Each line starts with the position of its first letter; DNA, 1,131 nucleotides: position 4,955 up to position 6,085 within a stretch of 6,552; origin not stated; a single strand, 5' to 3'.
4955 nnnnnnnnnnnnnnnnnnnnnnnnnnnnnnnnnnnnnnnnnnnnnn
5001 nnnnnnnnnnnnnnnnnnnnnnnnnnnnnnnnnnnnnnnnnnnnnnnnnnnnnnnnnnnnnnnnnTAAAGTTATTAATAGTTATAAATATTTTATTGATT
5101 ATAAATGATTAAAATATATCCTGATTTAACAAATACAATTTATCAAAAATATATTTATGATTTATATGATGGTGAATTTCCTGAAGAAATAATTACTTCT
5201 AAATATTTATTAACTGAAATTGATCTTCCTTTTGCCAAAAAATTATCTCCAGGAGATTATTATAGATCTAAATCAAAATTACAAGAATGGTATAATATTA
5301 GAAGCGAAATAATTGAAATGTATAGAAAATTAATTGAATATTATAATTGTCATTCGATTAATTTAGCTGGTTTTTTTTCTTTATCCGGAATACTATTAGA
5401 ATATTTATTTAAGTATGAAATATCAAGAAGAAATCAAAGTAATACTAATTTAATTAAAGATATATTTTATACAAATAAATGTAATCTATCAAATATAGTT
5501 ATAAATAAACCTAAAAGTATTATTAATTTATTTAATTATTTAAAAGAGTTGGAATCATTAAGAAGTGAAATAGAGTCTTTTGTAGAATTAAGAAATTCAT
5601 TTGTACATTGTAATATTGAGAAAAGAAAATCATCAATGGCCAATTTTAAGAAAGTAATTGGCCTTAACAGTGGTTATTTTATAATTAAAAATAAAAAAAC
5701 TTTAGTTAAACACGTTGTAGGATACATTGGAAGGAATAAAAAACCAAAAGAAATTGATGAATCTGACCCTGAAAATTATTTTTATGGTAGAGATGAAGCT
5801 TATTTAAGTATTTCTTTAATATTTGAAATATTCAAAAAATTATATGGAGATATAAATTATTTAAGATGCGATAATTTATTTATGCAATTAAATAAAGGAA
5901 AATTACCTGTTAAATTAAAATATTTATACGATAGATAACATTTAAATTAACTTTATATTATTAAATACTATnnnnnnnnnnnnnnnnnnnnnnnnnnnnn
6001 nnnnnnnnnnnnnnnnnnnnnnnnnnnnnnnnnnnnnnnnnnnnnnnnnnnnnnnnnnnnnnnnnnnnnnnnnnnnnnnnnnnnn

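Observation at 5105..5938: Orphan HEPN-like (RNxxxH) protein directly downstream of the Type III res gene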

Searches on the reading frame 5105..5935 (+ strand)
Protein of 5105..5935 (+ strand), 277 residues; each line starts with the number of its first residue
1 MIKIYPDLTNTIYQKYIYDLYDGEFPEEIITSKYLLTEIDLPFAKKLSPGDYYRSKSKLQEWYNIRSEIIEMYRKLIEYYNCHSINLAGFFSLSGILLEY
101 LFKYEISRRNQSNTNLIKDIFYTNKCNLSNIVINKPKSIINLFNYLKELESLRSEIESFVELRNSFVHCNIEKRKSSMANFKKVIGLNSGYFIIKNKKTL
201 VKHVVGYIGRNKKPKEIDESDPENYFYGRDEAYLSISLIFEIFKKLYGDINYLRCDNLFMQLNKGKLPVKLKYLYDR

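Call 5: search_protein_families(library=pfam, proteins=[window:5105-5935:+], max_evalue=1)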
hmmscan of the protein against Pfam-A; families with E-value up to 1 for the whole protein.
window:5105-5935:+ (277 aa): 1 family
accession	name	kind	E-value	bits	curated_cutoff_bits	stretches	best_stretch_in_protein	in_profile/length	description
PF12358.13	DUF3644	-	0.0046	17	27.6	1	89-177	28-112/183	Domain of unknown function (DUF3644)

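Call 7: search_protein_families(library=padloc, proteins=[window:5105-5935:+], max_evalue=1)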
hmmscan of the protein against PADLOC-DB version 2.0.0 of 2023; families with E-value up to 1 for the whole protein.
window:5105-5935:+ (277 aa): 0 families

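Call 8: search_protein_families(library=ncbifam, proteins=[window:5105-5935:+], max_evalue=1)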
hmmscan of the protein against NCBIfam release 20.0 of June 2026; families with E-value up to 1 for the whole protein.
window:5105-5935:+ (277 aa): 1 family
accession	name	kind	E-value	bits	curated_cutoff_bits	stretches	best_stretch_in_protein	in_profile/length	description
NF040821.1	dipep_PepQ_Arch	equivalog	0.028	13.4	630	1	111-199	45-127/346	Xaa-Pro dipeptidase PepQ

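Call 9: find_homologous_proteins(query=window:5105-5935:+, max_evalue=0.01)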
Query window:5105-5935:+ (277 aa): 2 proteins with E <= 0.01 among 820 candidates.
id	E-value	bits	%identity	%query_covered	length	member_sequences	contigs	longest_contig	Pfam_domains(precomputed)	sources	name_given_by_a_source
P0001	2.6e-177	606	100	100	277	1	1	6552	-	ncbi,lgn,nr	ncbi:MAG: hypothetical protein PHN22_04565 [Candidatus ainarchaeum sp.]|nr:hypothetical protein [Can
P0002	4.5e-90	320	56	99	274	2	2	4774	-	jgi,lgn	-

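Call 11: find_encoding_contigs(protein=P0002, flank=10000)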
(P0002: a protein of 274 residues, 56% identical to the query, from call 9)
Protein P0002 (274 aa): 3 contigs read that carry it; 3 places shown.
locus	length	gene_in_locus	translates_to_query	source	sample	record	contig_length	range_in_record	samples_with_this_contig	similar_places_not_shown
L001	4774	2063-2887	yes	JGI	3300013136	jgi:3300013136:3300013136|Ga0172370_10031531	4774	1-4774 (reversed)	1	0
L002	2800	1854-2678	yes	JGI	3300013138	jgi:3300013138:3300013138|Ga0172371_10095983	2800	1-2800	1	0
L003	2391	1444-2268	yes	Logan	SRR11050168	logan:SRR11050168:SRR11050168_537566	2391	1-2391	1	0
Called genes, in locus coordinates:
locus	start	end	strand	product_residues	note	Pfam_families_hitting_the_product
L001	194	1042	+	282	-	PF09521:RE_NgoPII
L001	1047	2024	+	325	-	PF00145:DNA_methylase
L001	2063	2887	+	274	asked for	-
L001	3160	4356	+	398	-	-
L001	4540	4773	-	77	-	?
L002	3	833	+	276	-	?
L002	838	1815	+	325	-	PF00145:DNA_methylase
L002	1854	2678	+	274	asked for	-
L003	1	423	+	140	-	?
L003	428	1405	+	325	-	PF00145:DNA_methylase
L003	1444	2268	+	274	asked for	-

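Call 15: search_solved_structures(query=A1, max_evalue=10, show_alignments=2)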
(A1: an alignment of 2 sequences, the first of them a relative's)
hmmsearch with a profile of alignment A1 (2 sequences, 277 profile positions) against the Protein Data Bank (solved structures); distinct sequences matched with E-value up to 10: 2.
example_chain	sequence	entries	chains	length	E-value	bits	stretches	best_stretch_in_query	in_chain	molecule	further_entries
4kyi_A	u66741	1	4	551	0.25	14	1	118-159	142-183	VipD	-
4akf_A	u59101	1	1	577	0.28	13.8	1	118-159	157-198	VIPD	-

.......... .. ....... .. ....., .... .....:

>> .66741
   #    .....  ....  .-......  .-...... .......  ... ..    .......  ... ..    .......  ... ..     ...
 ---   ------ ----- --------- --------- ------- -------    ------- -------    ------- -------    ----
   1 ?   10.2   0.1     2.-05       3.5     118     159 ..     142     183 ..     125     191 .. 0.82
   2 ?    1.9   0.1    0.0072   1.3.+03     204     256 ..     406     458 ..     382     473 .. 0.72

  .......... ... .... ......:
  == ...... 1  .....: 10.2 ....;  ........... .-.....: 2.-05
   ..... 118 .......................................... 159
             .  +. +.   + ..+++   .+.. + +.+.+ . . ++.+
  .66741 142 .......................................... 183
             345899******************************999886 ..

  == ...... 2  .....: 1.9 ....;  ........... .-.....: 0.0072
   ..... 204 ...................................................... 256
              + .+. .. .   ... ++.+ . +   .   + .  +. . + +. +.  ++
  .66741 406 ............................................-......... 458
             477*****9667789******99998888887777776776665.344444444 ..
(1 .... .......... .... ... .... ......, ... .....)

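Call 16: search_protein_families(library=phrogs, proteins=[window:5105-5935:+, P0002], max_evalue=1)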
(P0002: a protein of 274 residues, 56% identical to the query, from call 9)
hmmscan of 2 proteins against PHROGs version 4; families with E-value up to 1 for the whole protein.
window:5105-5935:+ (277 aa): 1 family
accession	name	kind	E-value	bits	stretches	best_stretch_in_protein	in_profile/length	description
phrog_29543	-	unknown function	0.019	16.3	1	144-201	36-94/103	-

P0002 (274 aa): 0 families

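Call 17: search_protein_families(library=pfam, proteins=[P0002, L001:3160-4353:+, L001:194-1039:+, L001:1047-2021:+], max_evalue=1)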
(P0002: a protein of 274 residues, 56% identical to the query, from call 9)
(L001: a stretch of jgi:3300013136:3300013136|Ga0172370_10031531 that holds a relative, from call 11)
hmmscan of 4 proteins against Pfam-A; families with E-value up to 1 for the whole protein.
P0002 (274 aa): 1 family
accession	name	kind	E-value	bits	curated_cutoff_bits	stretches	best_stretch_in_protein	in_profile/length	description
PF12358.13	DUF3644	-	0.00048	20.2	27.6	1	74-174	14-112/183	Domain of unknown function (DUF3644)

L001:3160-4353:+ (398 aa): 2 families
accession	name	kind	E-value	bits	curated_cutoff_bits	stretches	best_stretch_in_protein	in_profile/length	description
PF16545.11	CCM2_C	-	0.063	13.8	27.3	0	176-200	53-77/100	Cerebral cavernous malformation protein, harmonin-homology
PF18864.6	AbiTii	-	0.085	13.5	27.6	1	7-25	34-52/189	AbiTii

L001:194-1039:+ (282 aa): 2 families
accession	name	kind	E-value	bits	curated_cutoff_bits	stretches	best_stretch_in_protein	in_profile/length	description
PF09521.16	RE_NgoPII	-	8.8e-89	297.5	25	1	3-264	1-262/262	NgoPII restriction endonuclease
PF01247.24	Ribosomal_L35Ae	-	0.17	12.5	27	1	12-58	7-55/95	Ribosomal protein L35Ae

L001:1047-2021:+ (325 aa): 2 families
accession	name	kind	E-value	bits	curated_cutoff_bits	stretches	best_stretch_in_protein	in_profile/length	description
PF00145.23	DNA_methylase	-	2.9e-95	319.9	22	1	1-319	1-323/324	C-5 cytosine-specific DNA methylase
PF02080.26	TrkA_C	-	0.073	13.4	27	0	198-239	14-51/71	TrkA-C domain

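Call 22: predict_structure(alignment_id=A1)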
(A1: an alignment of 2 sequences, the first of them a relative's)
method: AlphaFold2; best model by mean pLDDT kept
length: 277 residues; sequences in the alignment: 2
mean_pLDDT: 48.5   pTM: 0.54
mean pLDDT of the five models: 48.5, 46.7, 45.6, 39.2, 38.9
residues with pLDDT >= 90: 0; 70-90: 42; 50-70: 81; < 50: 154
segments of 3 or more residues with pLDDT < 50: 1-65, 83-85, 123-127, 132-139, 187-228, 249-277
pLDDT, mean of each block of 10 residues (from residue 1): 23 28 31 27 32 32 47 59 55 68 68 58 48 47 76 79 64 74 58 33 31 40 40 66 61 36 40 33
secondary structure, 60 per line:
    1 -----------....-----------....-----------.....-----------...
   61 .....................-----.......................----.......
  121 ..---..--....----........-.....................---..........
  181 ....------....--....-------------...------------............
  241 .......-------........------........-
elements in order: H12-15 H27-30 H42-46 H58-81 H87-109 H114-122 E130-133 E138-141 H142-145 H147-167 H171-184 E191-194 E197-200 H229-247 H255-262 H269-276

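Call 23: search_protein_representatives(alignment_id=A1)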
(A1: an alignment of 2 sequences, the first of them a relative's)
Query: 2 sequences, 277 profile positions. Proteins with E-value up to 0.001 (for the whole library): 3; up to 1e-10: 3; up to 1e-30: 3. The best 3 are listed.
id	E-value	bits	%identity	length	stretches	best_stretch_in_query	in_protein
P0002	8.7e-161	550.3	-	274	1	1-277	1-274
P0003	2.5e-69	250.2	-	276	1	1-277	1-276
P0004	4.8e-63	229.7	-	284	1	4-276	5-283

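Call 25: find_encoding_contigs(protein=P0003, flank=10000)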
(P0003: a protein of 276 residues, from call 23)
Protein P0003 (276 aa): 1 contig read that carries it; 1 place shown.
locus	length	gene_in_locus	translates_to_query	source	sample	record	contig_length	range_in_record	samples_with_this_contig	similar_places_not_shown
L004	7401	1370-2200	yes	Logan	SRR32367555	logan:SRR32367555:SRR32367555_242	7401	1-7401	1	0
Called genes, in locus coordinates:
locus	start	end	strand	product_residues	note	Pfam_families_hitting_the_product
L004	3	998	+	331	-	?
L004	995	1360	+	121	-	-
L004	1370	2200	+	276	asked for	-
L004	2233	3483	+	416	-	-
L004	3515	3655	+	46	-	-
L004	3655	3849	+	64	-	-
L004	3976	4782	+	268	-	PF23023:Anti-Pycsar_Apyc1, PF00753:Lactamase_B, PF12706:Lactamase_B_2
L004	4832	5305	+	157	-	PF00293:NUDIX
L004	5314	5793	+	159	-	PF01467:CTP_transf_like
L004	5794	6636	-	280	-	PF01784:DUF34_NIF3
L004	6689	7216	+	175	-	-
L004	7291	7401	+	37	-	?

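Call 26: find_encoding_contigs(protein=P0004, flank=10000)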
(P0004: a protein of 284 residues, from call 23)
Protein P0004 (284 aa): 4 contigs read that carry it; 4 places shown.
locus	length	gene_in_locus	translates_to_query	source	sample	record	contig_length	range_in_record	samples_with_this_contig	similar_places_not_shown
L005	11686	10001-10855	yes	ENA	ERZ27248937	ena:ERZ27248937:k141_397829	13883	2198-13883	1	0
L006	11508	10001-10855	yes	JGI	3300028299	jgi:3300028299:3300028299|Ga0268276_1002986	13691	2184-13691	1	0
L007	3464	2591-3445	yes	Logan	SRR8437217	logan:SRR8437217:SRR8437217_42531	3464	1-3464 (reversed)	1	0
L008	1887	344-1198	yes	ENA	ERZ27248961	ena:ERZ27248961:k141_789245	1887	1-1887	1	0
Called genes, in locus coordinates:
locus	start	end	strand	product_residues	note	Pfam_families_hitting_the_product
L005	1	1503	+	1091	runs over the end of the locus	PF00580:UvrD-helicase, PF01443:Viral_helicase1 (faint), PF13245:AAA_19, PF13538:UvrD_C_2 (faint), PF13361:UvrD_C, PF12705:PDDEXK_1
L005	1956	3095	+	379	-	-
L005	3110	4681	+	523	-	-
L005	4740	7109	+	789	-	PF01555:N6_N4_Mtase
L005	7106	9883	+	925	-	PF04851:ResIII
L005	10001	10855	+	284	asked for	-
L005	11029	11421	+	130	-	-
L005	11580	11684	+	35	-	?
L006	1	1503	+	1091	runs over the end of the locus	PF00580:UvrD-helicase, PF01443:Viral_helicase1 (faint), PF13245:AAA_19, PF13538:UvrD_C_2 (faint), PF13361:UvrD_C, PF12705:PDDEXK_1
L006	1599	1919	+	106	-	-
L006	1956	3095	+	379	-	-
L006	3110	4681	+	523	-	-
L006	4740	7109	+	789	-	PF01555:N6_N4_Mtase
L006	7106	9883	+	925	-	PF04851:ResIII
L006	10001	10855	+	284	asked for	-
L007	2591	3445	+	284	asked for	-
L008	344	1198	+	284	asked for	-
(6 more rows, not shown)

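Call 27: find_homologous_proteins(query=A2, max_evalue=10)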
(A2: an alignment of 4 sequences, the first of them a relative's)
Query A2 (4 sequences) (277 aa, profile of the alignment): 4 proteins with E <= 10 among 5444 candidates.
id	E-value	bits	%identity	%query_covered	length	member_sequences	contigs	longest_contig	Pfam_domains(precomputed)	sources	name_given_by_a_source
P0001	2.0e-134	466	100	100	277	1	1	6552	-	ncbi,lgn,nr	ncbi:MAG: hypothetical protein PHN22_04565 [Candidatus ainarchaeum sp.]|nr:hypothetical protein [Can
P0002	3.5e-132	458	56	99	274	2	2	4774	-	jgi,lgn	-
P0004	2.2e-131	456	38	98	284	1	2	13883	-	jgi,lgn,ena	-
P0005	3.1e-110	386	44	92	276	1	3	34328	-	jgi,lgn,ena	-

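Call 28: search_protein_families(library=pfam, proteins=[P0003, P0004, L004:3-995:+, L004:995-1357:+, L004:2233-3480:+, L005:11029-11418:+, L005:1956-3092:+, L005:3110-4678:+], max_evalue=1)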
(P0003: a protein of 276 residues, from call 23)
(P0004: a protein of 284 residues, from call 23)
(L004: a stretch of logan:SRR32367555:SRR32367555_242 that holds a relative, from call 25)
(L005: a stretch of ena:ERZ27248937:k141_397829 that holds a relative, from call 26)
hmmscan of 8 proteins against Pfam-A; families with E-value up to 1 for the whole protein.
P0003 (276 aa): 0 families

P0004 (284 aa): 5 families
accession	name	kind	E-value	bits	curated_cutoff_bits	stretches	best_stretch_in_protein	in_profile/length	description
PF18739.6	HEPN_Apea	-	0.004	18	24.4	1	78-180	6-107/136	Apea-like HEPN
PF18015.7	Acetyltransf_19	-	0.025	15.3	23.8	1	186-246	38-98/113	Acetyltransferase (GNAT) domain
PF12993.12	DUF3877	-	0.029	14.8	27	1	195-254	103-162/173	Domain of unknown function, E. rectale Gene description (DUF3877)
PF00498.31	FHA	-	0.044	14.6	20.7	1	167-201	19-51/67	FHA domain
PF06039.21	Mqo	-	0.093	11.7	27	1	5-69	327-389/489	Malate:quinone oxidoreductase (Mqo)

L004:3-995:+ (331 aa): 3 families
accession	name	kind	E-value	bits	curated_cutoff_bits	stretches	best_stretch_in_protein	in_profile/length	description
PF08722.17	Tn7_TnsA-like_N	-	0.0081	17.1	26.5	1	221-267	13-63/85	TnsA-like endonuclease N terminal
PF19778.5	RE_endonuc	-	0.0084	16.4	23.4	1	177-261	2-80/108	Endonuclease domain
PF22385.1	Cas9_C_2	-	0.033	14.4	27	1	200-252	23-75/94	CRISPR-associated endonuclease Cas9, C-terminal domain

L004:995-1357:+ (121 aa): 1 family
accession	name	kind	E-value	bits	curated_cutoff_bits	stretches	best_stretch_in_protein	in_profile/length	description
PF10711.15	DUF2513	-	0.058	14.2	29.6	1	45-101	32-85/100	Hypothetical protein (DUF2513)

L004:2233-3480:+ (416 aa): 0 families

L005:11029-11418:+ (130 aa): 0 families

L005:1956-3092:+ (379 aa): 2 families
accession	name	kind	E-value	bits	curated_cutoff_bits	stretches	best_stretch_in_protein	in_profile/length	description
PF03852.21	Vsr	-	0.02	15.2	27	1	136-179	11-53/74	DNA mismatch endonuclease Vsr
PF18977.5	DUF5713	-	0.26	12.1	27.3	1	94-153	44-103/107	Family of unknown function (DUF5713)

L005:3110-4678:+ (523 aa): 8 families
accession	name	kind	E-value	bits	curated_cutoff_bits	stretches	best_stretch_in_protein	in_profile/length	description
PF14668.11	RICTOR_V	-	0.012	16.3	27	1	362-391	27-56/71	Rapamycin-insensitive companion of mTOR, domain 5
PF08271.17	Zn_Ribbon_TF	-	0.016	15.2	29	1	12-35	2-27/43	TFIIB zinc-binding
PF01363.27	FYVE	-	0.03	14.9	27.8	1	8-42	6-39/67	FYVE zinc finger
PF14768.12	RPA_interact_C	-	0.031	15.2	25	1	12-70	1-50/80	Replication protein A interacting C-terminal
PF13248.11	Zn_ribbon_3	-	0.036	14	27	1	11-20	17-26/26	zinc-ribbon domain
PF13646.12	HEAT_2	-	0.044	14.5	27.7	0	364-412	1-43/88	HEAT repeats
PF17026.10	zf-RRPl_C4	-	0.081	13.5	28.9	0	12-59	3-50/108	Putative ribonucleoprotein zinc-finger pf C4 type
PF02985.28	HEAT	-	0.13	13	23.5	0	363-391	1-28/31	HEAT repeat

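Call 30: find_encoding_contigs(protein=P0005, flank=10000)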
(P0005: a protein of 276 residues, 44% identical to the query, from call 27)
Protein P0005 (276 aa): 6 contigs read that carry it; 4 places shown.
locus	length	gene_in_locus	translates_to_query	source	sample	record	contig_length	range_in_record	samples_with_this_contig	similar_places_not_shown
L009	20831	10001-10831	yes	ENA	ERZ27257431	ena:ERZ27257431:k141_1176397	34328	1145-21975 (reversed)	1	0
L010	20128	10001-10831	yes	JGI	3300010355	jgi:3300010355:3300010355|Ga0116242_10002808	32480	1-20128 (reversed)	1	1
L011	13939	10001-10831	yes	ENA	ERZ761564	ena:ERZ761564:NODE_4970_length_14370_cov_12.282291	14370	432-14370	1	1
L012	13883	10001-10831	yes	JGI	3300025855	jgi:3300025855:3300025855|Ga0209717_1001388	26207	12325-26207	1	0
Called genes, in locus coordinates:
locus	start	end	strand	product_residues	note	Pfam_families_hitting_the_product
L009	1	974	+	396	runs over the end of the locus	PF00589:Phage_integrase, PF22823:MrpR_C_cat (weak), PF13240:Zn_Ribbon_1 (weak), PF24463:DUF7577 (weak)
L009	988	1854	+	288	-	-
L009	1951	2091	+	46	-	-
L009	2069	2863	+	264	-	-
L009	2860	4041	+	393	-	-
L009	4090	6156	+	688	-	PF01555:N6_N4_Mtase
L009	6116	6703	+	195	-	-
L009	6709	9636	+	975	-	PF04851:ResIII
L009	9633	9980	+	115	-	-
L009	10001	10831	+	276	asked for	-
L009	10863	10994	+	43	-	-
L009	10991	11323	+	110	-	-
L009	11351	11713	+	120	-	-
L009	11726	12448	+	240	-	-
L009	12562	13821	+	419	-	PF13173:AAA_14, PF13635:DUF4143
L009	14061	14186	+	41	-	-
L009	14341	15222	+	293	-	PF04055:Radical_SAM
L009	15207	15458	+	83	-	-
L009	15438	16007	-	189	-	PF00583:Acetyltransf_1, PF13673:Acetyltransf_10, PF13508:Acetyltransf_7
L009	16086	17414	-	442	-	PF02878:PGM_PMM_I, PF02879:PGM_PMM_II, PF02880:PGM_PMM_III, PF00408:PGM_PMM_IV (weak)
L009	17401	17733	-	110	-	PF01050:MannoseP_isomer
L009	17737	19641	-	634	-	PF00251:Glyco_hydro_32N (faint), PF04041:Glyco_hydro_130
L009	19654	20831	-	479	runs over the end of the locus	PF04041:Glyco_hydro_130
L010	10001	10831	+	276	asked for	-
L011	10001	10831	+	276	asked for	-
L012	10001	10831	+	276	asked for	-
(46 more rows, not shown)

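Call 34: search_protein_families(library=pfam, alignment_id=A3, max_evalue=10)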
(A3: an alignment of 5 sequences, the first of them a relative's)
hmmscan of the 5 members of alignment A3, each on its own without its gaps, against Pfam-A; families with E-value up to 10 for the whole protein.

A. member 1, P0001 (277 aa): 1 family
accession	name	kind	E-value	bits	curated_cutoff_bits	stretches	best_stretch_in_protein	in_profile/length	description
PF12358.13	DUF3644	-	0.0046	17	27.6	1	89-177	28-112/183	Domain of unknown function (DUF3644)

B. families by the number of members that match (of 5 scanned): 6 families
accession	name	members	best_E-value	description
PF12358.13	DUF3644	2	0.00048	Domain of unknown function (DUF3644)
PF18739.6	HEPN_Apea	1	0.004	Apea-like HEPN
PF18015.7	Acetyltransf_19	1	0.025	Acetyltransferase (GNAT) domain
PF12993.12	DUF3877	1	0.029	Domain of unknown function, E. rectale Gene description (DUF3877)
PF00498.31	FHA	1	0.044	FHA domain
PF06039.21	Mqo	1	0.093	Malate:quinone oxidoreductase (Mqo)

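Call 39: find_related_loci(query=A3, collection=genome_contigs, flank=10000)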
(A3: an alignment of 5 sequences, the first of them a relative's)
Query A3 (277 aa) in genome_contigs; peptide patterns used: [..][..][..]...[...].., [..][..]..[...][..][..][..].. (x = any residue, [..] = any of these).
179 stretches matched a pattern; 2 encode a relative of the query (tblastn E <= 1e-3); 2 distinct loci.
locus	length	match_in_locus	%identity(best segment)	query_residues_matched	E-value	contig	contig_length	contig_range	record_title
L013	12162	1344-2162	44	2-275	1e-65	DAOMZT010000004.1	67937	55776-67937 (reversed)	MAG TPA_asm: archaeon isolate AMR_MDS_3992 NODE_252_length_67937_cov_10.372337, whole genome shotgun sequence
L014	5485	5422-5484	76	1-21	4e-6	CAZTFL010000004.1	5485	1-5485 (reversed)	MAG TPA_asm: Candidatus Woesearchaeota archaeon isolate SRP263991_co4_30 genome assembly, contig: NODE_24850_length_5485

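Call 40: find_related_loci(query=A3, collection=metagenome_contigs, flank=10000)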
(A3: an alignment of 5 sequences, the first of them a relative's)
Query A3 (277 aa) in metagenome_contigs; peptide patterns used: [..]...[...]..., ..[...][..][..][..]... (x = any residue, [..] = any of these).
437 stretches matched a pattern; 5 encode a relative of the query (tblastn E <= 1e-3); 5 distinct loci.
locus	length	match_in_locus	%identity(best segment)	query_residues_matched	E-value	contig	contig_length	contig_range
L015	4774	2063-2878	56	1-275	2e-98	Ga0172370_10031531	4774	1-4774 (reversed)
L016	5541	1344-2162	44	2-275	3e-65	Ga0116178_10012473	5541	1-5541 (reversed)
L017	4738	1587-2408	44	1-275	5e-65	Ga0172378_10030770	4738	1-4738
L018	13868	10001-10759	44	6-260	3e-61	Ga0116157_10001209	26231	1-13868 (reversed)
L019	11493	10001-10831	38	5-275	2e-54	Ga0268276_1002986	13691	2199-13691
